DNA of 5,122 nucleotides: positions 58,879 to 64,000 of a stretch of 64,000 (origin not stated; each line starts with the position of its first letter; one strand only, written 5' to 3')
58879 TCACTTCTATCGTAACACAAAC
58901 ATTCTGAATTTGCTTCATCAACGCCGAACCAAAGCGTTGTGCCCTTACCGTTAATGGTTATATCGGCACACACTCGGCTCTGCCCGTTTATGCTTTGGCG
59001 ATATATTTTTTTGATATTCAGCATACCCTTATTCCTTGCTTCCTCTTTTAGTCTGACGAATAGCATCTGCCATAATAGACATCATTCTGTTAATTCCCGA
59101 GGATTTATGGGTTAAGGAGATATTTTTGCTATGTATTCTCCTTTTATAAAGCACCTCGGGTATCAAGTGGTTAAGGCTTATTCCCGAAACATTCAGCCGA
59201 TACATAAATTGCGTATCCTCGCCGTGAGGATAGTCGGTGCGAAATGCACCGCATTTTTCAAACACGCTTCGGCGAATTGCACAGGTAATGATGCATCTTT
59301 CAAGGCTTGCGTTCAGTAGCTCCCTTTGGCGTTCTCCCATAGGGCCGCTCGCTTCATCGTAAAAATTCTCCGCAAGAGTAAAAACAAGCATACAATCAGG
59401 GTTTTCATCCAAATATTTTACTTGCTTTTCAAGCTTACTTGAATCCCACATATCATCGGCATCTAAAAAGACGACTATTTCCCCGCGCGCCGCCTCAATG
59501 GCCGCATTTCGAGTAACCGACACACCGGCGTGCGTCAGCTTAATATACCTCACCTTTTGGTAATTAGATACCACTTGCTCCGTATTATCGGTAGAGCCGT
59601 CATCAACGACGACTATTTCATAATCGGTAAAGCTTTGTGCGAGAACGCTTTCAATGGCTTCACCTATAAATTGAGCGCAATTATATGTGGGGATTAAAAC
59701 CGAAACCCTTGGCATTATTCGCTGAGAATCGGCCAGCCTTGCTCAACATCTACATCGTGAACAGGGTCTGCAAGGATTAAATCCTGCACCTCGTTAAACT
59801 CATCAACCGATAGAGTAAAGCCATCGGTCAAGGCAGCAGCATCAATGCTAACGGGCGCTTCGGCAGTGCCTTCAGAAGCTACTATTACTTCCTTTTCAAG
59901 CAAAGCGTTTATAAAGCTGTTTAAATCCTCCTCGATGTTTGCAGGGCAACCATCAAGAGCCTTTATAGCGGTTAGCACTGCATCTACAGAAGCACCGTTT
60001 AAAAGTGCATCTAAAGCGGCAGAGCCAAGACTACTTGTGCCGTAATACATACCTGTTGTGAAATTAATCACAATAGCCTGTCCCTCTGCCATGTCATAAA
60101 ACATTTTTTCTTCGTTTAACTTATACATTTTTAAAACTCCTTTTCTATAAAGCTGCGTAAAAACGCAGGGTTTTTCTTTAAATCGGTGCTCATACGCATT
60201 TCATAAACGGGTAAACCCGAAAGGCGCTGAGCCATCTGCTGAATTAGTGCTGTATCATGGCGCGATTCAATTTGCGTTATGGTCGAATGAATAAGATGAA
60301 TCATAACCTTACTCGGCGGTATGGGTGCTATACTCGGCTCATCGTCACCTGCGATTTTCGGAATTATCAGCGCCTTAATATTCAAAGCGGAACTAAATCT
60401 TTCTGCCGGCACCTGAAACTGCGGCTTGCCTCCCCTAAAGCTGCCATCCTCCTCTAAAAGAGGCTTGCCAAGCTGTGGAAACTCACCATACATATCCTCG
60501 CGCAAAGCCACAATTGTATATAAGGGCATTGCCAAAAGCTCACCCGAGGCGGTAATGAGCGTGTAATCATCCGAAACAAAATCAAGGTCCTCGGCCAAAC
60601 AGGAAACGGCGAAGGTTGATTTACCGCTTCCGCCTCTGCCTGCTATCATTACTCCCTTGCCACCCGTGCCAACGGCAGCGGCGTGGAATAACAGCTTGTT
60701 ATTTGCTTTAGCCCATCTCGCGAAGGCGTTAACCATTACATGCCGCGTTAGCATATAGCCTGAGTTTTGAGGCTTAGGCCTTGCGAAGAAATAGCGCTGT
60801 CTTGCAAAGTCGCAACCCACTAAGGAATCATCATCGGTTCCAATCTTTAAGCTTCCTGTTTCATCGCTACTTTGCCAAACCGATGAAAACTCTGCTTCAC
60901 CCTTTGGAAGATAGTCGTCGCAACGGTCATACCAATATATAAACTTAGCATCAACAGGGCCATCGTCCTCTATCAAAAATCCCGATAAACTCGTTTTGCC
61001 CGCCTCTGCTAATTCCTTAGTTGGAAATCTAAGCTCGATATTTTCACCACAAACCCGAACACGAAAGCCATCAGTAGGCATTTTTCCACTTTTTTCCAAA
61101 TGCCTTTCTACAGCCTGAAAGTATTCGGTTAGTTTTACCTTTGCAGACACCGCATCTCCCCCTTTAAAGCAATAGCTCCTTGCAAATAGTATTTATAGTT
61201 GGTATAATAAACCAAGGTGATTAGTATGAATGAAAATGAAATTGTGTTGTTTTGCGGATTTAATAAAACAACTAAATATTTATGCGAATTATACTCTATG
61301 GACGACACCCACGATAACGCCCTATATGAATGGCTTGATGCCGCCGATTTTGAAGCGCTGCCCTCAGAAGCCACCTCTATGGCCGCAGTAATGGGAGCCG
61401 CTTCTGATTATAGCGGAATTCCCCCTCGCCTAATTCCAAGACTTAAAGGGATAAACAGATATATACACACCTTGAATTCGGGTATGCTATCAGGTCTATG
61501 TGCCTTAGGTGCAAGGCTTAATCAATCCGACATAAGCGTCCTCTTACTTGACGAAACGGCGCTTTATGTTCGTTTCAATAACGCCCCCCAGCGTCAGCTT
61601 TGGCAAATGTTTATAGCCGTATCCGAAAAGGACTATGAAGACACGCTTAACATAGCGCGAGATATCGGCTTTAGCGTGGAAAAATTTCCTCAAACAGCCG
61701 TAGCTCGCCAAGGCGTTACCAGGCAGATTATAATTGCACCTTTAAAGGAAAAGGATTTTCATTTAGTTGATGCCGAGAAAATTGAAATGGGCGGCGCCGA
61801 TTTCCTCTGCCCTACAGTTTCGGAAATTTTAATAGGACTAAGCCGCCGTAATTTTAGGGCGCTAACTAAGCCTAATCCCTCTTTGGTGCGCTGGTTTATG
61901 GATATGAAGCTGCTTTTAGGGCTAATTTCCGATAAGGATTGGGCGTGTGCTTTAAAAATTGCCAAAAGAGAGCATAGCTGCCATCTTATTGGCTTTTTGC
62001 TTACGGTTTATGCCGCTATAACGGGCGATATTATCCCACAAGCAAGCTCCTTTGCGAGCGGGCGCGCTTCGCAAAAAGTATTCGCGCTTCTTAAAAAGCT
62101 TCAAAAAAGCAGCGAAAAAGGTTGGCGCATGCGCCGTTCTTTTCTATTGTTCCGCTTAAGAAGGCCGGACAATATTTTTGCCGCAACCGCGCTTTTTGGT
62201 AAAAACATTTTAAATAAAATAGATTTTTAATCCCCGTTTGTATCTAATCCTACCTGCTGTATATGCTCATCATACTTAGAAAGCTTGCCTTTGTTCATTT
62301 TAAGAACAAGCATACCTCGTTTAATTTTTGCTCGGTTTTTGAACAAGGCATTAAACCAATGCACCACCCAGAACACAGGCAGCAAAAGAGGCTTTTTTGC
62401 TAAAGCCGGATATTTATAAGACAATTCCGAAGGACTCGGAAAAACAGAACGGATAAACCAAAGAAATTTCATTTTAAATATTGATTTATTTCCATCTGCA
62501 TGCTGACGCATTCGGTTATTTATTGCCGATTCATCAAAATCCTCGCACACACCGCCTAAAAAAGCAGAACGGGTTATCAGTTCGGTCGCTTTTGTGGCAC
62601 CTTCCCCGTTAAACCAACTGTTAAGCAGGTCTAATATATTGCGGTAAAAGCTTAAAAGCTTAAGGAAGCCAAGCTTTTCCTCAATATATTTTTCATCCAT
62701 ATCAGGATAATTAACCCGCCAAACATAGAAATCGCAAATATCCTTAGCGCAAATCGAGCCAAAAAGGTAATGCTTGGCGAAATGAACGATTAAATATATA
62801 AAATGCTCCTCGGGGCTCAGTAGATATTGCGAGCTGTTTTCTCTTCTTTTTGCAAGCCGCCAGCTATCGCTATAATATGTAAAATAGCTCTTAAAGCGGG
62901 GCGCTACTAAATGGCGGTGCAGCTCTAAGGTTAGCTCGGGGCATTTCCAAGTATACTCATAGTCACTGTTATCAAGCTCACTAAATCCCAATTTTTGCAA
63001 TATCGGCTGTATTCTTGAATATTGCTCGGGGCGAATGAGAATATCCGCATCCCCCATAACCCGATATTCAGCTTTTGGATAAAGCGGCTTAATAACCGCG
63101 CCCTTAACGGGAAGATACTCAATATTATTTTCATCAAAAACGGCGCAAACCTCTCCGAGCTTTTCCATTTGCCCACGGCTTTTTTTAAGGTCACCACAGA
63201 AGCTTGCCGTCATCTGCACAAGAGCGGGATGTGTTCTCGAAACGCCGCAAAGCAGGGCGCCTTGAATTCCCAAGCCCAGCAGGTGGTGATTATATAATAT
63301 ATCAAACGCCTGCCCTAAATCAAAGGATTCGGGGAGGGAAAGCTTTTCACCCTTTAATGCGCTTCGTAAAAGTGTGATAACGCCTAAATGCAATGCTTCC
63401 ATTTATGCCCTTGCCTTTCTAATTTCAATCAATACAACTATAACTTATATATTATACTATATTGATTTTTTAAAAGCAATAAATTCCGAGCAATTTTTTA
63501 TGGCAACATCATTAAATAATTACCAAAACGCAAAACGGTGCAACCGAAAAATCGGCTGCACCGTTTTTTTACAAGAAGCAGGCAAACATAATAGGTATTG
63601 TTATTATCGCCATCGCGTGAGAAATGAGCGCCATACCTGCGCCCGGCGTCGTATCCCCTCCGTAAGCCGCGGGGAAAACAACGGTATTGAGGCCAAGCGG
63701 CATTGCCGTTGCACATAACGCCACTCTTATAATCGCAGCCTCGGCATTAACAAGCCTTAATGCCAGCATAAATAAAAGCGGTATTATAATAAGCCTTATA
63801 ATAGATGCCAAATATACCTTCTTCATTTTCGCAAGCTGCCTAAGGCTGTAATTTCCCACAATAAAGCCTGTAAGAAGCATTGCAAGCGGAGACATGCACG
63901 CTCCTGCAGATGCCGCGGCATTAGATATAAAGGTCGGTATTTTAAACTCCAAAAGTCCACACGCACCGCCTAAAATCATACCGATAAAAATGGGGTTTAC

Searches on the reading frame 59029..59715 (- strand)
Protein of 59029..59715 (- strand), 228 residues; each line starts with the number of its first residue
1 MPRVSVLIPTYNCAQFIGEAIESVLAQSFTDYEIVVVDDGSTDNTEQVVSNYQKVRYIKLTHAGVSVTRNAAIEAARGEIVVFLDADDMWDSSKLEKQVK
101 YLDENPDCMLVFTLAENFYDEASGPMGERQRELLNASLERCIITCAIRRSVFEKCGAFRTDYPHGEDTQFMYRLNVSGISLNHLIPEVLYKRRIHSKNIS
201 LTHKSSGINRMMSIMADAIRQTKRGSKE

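Call 9: search_protein_families(library=pfam, proteins=[window:59029-59715:-], max_evalue=0.01)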
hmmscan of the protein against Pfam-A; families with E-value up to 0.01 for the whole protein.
window:59029-59715:- (228 aa): 4 families
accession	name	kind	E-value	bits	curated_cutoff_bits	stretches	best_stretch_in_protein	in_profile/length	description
PF00535.33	Glycos_transf_2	-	3.1e-38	131.8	23.3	1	5-134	1-146/168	Glycosyl transferase family 2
PF13641.12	Glyco_tranf_2_3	-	1.5e-18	68.1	27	1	2-109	1-117/230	Glycosyltransferase like family 2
PF10111.15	Glyco_tranf_2_2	-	6.2e-18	65.7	27.3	1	5-215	1-235/276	Glycosyltransferase like family 2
PF13704.12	Glyco_tranf_2_4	-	1.3e-06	29.2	27.5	1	12-96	2-90/98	Glycosyl transferase family 2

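Call 19: search_protein_families(library=ncbifam, proteins=[window:59029-59715:-], max_evalue=0.01)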
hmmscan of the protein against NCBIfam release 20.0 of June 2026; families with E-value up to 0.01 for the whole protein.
window:59029-59715:- (228 aa): 31 families (the best 25 are shown)
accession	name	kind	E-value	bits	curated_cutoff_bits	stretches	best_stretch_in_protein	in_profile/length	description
NF047683.1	TeichurnBiosyTuaG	equivalog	6.2e-29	101.4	400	1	2-116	6-124/252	teichuronic acid biosynthesis protein TuaG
NF007482.0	PRK10073.1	equivalog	2.8e-24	85.7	423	1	2-94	6-102/334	glycosyltransferase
NF053739.1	GlytfEpsEBac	equivalog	7e-23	80.9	450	1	2-132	1-141/265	glycosyltransferase EpsE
NF041875.1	EPS_EpsD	equivalog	2.2e-22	79.9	370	1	4-181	1-196/325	exopolysaccharide biosynthesis glycosyltransferase EpsD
NF050050.1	ProtGlycPglI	equivalog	4.6e-20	72.2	500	1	1-105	1-111/306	GalNAc(5)-diNAcBac-PP-undecaprenol beta-1,3-glucosyltransferase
TIGR04283.1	glyco_like_mftF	equivalog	3.4e-19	69.3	182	1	4-190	1-184/221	TIGR04283 family arsenosugar biosynthesis glycosyltransferase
TIGR03937.1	PgaC_IcaA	equivalog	1.4e-18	67.1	422.3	1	2-108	45-156/407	poly-beta-1,6-N-acetyl-D-glucosamine synthase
NF038302.1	EPS_HpsE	equivalog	1.4e-17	63.7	300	1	4-107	3-116/307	hormogonium polysaccharide biosynthesis glycosyltransferase HpsE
TIGR03965.1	mycofact_glyco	equivalog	3.8e-17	62.3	280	1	2-181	74-270/467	mycofactocin biosynthesis glycosyltransferase MftF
NF038299.1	EPS_HpsN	equivalog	2.1e-16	59.8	425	1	2-109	1-113/317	hormogonium polysaccharide biosynthesis glycosyltransferase HpsN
NF041394.1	GtaseAglG_Halo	equivalog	6.7e-16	58.4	440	1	3-105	2-110/304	glucosyl-dolichyl phosphate glucuronosyltransferase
NF007453.0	PRK10018.1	equivalog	7e-14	52.1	382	1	2-97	6-106/280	colanic acid biosynthesis glycosyltransferase WcaA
TIGR04017.1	WcaA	equivalog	1e-13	51.6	495.75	1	2-96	5-104/279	colanic acid biosynthesis glycosyltransferase WcaA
TIGR04440.1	glyco_TIGR04440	domain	5.7e-11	42.6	70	1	4-111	2-115/215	TIGR00180 family glycosyltransferase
TIGR03111.1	glyc2_xrt_Gpos1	hypoth_equivalog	7.8e-10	38.1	363.95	1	1-109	48-163/439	TIGR03111 family XrtG-associated glycosyltransferase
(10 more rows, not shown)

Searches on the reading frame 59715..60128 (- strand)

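Call 9: search_protein_families(library=pfam, proteins=[window:59715-60128:-], max_evalue=0.01)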
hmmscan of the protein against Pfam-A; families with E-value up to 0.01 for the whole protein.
window:59715-60128:- (137 aa): 1 family
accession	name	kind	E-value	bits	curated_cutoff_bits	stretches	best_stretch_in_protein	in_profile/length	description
PF05402.18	PqqD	-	0.00021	22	23.4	1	18-82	2-67/67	Coenzyme PQQ synthesis protein D (PqqD)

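Call 19: search_protein_families(library=ncbifam, proteins=[window:59715-60128:-], max_evalue=0.01)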
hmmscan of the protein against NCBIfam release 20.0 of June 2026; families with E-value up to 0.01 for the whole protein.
window:59715-60128:- (137 aa): 2 families
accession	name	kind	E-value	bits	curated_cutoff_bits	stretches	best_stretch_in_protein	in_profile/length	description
NF033530.1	lasso_PqqD_Strm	exception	0.001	19.2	70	1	15-81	10-77/78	lasso peptide biosynthesis PqqD family chaperone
NF033536.1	lasso_PqqD_Bac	exception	0.0014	18.7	80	1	5-82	9-86/88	lasso peptide biosynthesis PqqD family chaperone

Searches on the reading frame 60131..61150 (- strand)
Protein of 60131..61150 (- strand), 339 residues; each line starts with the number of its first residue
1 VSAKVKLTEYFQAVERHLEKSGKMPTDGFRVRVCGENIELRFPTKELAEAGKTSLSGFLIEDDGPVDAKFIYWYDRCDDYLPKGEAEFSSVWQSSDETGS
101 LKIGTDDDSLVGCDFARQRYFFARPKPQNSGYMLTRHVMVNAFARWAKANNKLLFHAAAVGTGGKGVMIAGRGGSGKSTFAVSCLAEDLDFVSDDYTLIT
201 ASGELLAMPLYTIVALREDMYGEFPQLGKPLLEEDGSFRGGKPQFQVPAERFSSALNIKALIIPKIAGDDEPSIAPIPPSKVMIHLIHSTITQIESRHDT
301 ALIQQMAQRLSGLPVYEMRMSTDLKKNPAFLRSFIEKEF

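Call 9: search_protein_families(library=pfam, proteins=[window:60131-61150:-], max_evalue=0.01)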
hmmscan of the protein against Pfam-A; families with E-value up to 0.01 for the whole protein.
window:60131-61150:- (339 aa): 1 family
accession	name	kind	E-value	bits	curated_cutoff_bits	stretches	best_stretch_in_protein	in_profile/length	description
PF07475.17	Hpr_kinase_C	-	0.00024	21.1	33.3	1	153-202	7-56/171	HPr Serine kinase C-terminal domain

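Call 19: search_protein_families(library=ncbifam, proteins=[window:60131-61150:-], max_evalue=0.01)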
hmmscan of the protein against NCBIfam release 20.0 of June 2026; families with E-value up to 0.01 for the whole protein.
window:60131-61150:- (339 aa): 4 families
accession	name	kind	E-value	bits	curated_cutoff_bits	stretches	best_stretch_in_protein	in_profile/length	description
TIGR04355.1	HprK_rel_B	hypoth_equivalog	3e-11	43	200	1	141-208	133-200/351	HprK-related kinase B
TIGR04352.1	HprK_rel_A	equivalog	6e-09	35.4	200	1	147-218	91-161/280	HprK-related kinase A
TIGR00679.1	hpr-ser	equivalog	1e-05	25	240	1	153-202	132-181/300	HPr(Ser) kinase/phosphatase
TIGR04249.1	SCM_chp_ScmC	equivalog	1.2e-05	24.8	125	1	147-202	120-174/292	SynChlorMet cassette protein ScmC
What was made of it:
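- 59715..61150 (-): PqqD-like protein (59715-60128) and HprK-related kinase (60131-61150) at the head of the operon. Pfam and NCBIfam hits, all below their curated cut-offs (calls 9, 19).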

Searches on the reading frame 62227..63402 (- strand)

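Call 9: search_protein_families(library=pfam, proteins=[window:62227-63402:-], max_evalue=0.01)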
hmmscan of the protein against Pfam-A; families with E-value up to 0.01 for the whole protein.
window:62227-63402:- (391 aa): 1 family
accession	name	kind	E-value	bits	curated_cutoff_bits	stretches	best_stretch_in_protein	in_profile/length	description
PF14907.12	NTP_transf_5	-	2e-34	119.7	31.2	1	27-265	3-249/249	Uncharacterised nucleotidyltransferase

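Call 19: search_protein_families(library=ncbifam, proteins=[window:62227-63402:-], max_evalue=0.01)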
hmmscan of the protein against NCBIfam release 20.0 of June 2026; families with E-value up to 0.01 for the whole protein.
window:62227-63402:- (391 aa): 0 families

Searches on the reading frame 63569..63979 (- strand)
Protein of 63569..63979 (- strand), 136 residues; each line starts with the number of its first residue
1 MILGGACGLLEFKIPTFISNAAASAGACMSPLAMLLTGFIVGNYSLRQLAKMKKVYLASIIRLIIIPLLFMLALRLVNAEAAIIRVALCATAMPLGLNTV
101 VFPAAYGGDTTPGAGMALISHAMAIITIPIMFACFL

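Call 10: search_protein_families(library=pfam, proteins=[window:63569-63979:-], max_evalue=0.01)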
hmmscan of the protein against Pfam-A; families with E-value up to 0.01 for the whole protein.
window:63569-63979:- (136 aa): 1 family
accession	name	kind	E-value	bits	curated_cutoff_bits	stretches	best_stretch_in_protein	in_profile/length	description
PF03547.23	Mem_trans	-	1.7e-10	40.5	25.7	1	1-131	209-342/343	Membrane transport protein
